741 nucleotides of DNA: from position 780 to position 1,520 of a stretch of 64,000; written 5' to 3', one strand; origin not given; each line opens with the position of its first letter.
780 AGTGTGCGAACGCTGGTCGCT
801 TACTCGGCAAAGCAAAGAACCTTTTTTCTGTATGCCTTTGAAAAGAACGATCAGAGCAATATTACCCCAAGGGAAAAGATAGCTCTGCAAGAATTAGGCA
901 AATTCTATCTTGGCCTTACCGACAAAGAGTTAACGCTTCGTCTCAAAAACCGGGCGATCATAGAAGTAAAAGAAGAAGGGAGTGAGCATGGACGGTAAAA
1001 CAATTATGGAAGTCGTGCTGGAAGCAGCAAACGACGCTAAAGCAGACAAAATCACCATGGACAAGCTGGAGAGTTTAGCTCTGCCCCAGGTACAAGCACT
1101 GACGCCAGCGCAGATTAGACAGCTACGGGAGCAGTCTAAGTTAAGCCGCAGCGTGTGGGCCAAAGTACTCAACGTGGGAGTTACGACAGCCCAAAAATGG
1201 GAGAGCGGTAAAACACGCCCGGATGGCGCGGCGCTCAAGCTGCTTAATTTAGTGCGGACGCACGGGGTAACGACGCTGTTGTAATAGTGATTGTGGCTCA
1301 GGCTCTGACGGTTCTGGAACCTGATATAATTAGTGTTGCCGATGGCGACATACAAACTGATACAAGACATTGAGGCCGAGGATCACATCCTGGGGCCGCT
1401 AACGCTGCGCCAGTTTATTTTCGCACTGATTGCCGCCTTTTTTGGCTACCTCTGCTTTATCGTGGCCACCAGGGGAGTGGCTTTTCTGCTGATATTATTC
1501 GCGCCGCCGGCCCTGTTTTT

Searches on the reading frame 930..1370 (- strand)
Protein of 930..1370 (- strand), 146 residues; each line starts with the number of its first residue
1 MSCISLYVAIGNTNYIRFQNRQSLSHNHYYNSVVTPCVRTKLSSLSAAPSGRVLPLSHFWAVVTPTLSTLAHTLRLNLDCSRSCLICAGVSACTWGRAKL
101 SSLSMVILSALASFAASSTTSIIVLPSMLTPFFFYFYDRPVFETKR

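Call 67: find_encoding_contigs(protein=window:930-1370:-, flank=10000, max_places=6)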
Protein window:930-1370:- (146 aa): no gene with exactly this product is on record in the collection.
